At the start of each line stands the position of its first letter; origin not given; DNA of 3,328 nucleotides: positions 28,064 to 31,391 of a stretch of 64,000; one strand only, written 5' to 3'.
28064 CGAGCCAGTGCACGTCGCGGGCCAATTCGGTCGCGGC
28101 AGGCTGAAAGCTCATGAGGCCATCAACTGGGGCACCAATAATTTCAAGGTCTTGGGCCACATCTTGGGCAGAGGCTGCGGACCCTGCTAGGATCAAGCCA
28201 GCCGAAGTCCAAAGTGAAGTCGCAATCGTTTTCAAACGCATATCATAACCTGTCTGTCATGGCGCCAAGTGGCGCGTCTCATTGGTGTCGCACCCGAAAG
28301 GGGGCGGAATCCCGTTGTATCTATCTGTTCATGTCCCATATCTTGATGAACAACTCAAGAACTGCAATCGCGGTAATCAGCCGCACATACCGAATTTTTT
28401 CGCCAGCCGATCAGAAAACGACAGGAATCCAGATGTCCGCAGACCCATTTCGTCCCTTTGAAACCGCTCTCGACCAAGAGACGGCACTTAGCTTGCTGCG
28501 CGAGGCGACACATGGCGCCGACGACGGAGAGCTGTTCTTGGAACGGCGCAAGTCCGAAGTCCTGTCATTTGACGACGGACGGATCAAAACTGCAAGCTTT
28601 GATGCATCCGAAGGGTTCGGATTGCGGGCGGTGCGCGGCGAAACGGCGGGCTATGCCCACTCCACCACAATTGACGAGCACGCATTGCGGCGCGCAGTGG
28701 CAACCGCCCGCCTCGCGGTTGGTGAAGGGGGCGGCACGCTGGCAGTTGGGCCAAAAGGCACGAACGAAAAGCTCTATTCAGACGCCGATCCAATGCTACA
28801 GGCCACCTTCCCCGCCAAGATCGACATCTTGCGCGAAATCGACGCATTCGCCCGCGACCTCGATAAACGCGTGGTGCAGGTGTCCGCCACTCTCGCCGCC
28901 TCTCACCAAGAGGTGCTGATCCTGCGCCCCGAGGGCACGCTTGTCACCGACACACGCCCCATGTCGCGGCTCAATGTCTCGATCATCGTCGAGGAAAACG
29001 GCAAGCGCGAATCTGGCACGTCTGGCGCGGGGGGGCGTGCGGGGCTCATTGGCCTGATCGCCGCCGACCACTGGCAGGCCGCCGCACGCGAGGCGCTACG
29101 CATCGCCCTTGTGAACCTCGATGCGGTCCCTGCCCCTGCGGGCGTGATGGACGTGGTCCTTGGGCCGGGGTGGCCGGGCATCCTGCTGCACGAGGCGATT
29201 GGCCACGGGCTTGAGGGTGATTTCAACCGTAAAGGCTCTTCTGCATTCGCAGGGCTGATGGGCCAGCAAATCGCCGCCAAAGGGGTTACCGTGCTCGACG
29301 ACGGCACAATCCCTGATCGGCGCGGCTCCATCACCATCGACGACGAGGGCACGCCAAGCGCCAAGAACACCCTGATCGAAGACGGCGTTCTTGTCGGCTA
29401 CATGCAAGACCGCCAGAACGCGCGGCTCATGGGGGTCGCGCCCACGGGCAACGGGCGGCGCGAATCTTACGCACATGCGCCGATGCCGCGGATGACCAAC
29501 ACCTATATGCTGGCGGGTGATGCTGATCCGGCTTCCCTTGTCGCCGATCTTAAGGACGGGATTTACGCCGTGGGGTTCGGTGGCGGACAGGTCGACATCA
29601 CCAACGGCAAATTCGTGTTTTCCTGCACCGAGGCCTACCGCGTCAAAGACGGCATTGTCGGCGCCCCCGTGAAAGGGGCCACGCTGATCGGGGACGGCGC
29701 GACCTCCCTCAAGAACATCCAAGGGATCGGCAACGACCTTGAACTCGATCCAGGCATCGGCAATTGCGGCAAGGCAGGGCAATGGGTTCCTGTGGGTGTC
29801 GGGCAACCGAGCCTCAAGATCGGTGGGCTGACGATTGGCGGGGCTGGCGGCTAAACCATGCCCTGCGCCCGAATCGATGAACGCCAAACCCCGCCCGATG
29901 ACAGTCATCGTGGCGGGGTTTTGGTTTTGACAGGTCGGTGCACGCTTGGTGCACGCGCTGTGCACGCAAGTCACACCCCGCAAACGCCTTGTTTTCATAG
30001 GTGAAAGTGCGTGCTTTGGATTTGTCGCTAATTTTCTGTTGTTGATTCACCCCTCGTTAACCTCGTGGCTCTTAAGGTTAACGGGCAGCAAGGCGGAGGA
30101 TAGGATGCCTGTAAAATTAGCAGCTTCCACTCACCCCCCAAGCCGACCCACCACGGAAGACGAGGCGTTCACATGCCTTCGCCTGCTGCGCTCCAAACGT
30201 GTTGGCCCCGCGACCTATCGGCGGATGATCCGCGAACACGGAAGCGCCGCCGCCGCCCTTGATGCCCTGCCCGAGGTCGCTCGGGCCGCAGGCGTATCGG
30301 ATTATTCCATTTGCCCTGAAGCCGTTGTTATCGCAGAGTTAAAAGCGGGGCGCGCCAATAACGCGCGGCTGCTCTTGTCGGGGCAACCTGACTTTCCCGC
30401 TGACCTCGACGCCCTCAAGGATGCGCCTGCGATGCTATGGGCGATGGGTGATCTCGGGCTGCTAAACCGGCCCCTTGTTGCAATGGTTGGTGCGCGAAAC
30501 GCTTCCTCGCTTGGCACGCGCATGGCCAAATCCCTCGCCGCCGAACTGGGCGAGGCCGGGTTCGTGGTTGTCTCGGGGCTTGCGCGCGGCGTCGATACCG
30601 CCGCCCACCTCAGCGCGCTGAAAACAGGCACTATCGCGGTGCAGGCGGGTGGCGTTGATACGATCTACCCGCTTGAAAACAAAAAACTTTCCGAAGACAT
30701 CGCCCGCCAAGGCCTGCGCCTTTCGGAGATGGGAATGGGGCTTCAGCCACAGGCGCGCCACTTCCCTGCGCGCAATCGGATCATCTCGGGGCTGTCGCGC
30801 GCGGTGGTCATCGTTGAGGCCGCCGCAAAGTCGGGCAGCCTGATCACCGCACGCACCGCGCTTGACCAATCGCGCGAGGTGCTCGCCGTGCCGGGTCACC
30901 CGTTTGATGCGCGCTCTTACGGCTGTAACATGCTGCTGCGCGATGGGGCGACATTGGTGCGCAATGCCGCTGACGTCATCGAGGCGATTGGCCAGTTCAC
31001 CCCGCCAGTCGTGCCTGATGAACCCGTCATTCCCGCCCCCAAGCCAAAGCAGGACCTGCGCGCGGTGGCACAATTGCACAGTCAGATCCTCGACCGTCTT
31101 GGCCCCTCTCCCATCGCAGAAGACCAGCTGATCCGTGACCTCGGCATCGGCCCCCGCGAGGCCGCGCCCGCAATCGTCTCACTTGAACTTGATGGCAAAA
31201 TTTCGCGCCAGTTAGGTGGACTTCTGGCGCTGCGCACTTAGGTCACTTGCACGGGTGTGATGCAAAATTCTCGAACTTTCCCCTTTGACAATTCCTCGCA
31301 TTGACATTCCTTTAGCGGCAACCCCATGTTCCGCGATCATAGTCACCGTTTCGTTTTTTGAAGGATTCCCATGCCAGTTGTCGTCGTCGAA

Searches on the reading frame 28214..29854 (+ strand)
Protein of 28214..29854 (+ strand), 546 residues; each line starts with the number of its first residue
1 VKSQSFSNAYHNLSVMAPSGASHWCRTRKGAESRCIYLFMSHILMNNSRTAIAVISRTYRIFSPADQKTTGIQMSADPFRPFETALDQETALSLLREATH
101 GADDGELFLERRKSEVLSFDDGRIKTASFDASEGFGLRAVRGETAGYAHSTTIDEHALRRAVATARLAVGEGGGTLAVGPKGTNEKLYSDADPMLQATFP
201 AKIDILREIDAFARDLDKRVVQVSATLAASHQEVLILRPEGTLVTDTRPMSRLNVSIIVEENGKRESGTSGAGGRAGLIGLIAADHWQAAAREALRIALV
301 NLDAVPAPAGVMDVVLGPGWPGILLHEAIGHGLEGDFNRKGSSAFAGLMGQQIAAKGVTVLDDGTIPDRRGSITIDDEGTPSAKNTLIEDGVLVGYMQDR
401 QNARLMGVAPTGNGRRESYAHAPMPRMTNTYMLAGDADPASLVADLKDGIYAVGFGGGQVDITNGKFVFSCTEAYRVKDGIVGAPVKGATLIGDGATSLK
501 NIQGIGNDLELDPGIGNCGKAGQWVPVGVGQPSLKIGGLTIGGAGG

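Call 8: search_protein_families(library=pfam, proteins=[window:28214-29854:+], max_evalue=0.001)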
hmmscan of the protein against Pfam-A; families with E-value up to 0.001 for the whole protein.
window:28214-29854:+ (546 aa): 3 families
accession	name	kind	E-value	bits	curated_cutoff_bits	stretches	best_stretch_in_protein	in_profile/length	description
PF19289.4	PmbA_TldD_3rd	-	3.4e-64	216.5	22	1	310-543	2-220/220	PmbA/TldA metallopeptidase C-terminal domain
PF19290.4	PmbA_TldD_2nd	-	1.3e-18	67.9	20.9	1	197-302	6-109/109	PmbA/TldA metallopeptidase central domain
PF01523.21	PmbA_TldD_1st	-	7.8e-13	48.8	20.9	1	106-166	2-62/65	PmbA/TldA metallopeptidase domain 1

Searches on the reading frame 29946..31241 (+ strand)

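Call 8: search_protein_families(library=pfam, proteins=[window:29946-31241:+], max_evalue=0.001)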
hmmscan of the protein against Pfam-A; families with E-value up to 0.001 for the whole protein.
window:29946-31241:+ (431 aa): 3 families
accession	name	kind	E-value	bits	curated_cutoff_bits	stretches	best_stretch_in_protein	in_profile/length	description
PF02481.21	DNA_processg_A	-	1.8e-70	236.9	29.6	1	137-339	4-211/212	DNA recombination-mediator protein A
PF21102.3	DprA_N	-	4.3e-27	94.1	22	1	71-134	1-64/64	DprA-like N-terminal HHH domain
PF17782.7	DprA_WH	-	1.8e-13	50.7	22.9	1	366-425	2-61/61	DprA winged helix domain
